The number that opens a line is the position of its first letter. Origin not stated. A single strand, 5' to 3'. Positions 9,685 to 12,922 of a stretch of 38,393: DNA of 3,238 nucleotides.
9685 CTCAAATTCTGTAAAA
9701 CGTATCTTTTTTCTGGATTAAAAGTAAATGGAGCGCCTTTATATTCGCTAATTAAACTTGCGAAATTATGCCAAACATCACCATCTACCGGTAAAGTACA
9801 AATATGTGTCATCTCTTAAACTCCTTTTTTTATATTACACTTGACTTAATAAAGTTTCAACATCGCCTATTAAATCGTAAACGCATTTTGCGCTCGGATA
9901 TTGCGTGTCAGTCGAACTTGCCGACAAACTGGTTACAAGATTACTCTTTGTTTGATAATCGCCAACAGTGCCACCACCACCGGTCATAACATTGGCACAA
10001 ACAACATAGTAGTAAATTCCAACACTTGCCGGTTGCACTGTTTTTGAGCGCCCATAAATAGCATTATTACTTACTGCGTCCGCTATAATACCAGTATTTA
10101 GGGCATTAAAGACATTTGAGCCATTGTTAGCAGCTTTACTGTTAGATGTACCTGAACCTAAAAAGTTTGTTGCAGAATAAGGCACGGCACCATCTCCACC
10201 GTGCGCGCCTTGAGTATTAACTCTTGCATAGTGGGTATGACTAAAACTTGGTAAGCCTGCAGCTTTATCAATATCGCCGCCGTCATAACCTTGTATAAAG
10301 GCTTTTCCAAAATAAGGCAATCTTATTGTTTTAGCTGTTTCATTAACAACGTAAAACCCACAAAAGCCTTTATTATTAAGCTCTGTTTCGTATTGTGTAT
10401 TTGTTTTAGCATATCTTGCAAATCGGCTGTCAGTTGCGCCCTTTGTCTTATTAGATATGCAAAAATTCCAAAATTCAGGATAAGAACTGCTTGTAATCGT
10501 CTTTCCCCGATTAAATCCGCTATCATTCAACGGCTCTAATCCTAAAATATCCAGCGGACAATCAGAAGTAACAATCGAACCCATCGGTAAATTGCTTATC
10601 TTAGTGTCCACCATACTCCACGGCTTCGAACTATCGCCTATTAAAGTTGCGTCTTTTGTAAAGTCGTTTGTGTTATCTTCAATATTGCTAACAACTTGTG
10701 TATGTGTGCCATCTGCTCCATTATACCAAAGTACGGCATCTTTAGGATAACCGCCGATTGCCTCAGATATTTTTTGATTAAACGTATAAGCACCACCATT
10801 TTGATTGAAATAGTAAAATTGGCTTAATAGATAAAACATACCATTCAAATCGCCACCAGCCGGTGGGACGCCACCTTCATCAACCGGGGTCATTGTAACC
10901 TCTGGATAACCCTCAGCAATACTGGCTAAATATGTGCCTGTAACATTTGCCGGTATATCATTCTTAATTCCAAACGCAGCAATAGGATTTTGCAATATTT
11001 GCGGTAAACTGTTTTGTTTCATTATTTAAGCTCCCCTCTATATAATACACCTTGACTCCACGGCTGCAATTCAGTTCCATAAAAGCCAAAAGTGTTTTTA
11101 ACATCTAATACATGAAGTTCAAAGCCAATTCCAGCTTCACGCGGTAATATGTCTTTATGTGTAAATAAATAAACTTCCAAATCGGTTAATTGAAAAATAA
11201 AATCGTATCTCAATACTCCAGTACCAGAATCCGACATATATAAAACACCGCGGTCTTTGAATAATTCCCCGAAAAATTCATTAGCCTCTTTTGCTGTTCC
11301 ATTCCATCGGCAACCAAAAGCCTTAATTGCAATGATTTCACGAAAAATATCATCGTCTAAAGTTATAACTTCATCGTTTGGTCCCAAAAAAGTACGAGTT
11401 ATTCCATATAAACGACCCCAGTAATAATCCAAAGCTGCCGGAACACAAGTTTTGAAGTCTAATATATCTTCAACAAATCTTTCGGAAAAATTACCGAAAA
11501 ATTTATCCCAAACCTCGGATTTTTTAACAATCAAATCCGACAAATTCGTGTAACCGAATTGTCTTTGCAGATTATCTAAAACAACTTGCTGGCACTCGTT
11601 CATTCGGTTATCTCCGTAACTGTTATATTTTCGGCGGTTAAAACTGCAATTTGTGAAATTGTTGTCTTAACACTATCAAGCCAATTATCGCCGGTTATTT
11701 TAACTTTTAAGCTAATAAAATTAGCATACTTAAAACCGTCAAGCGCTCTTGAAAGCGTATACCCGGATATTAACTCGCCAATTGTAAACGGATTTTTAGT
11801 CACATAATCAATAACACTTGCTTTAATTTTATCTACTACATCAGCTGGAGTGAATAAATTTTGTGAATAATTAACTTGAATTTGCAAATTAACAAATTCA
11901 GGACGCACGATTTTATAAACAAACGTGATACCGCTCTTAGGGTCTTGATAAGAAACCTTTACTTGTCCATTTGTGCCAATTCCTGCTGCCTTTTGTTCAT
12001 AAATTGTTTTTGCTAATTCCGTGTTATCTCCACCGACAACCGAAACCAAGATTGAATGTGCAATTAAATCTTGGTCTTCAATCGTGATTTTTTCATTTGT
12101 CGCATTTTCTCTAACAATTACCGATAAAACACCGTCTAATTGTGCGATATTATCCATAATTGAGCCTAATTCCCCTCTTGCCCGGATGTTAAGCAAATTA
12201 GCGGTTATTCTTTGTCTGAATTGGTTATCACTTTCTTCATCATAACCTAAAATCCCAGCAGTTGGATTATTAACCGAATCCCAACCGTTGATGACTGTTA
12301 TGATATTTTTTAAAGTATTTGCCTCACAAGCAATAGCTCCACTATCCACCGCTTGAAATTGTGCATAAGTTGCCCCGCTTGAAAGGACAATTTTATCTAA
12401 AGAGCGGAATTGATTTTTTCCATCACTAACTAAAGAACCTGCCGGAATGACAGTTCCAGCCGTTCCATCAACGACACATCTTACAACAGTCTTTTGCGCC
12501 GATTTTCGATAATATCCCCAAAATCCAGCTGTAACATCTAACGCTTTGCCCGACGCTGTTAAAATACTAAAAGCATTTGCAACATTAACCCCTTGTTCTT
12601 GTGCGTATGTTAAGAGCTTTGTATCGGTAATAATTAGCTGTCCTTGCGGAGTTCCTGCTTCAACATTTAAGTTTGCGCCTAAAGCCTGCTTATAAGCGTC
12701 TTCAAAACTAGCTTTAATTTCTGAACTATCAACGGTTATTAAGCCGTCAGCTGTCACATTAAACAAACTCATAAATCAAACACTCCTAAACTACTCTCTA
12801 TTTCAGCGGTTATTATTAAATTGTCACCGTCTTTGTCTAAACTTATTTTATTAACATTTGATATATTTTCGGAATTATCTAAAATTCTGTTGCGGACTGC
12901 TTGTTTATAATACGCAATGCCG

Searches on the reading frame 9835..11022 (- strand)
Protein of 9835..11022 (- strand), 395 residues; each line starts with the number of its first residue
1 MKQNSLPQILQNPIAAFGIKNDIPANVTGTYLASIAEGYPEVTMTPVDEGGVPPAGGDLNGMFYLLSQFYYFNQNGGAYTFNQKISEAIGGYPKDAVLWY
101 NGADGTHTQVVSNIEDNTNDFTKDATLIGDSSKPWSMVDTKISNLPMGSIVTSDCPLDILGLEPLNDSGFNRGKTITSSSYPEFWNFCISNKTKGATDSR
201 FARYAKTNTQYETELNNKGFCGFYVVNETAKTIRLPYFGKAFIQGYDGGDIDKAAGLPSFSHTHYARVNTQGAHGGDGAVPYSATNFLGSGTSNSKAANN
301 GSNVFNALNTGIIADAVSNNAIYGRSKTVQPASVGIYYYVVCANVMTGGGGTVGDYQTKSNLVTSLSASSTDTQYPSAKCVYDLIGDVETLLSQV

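Call 46: search_protein_families(library=phrogs, proteins=[window:9835-11022:-], max_evalue=0.00001)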
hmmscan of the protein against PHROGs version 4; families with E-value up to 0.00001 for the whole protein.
window:9835-11022:- (395 aa): 5 families
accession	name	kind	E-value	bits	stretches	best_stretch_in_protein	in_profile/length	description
phrog_12796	-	tail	2.8e-24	87.1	1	1-124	1-122/445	tail fiber protein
phrog_11982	-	unknown function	9.4e-20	72.1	1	1-120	1-121/233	-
phrog_1396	-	tail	1.9e-14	54.7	1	6-357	92-355/504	tail fiber protein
phrog_34663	-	unknown function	1.7e-13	51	1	7-121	4-119/698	-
phrog_38625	-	tail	1.4e-10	41.8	1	22-113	24-117/437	tail fiber protein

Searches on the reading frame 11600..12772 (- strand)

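Call 46: search_protein_families(library=phrogs, proteins=[window:11600-12772:-], max_evalue=0.00001)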
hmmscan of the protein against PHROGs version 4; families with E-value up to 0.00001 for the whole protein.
window:11600-12772:- (390 aa): 3 families
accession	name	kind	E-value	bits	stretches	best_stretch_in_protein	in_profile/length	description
phrog_6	-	tail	1.4e-48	166.9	1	6-388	62-408/548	baseplate wedge subunit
phrog_30339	-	unknown function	1.8e-08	35.4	1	6-118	16-128/150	-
phrog_34452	-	unknown function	1.1e-06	29.5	1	3-171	1-173/175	-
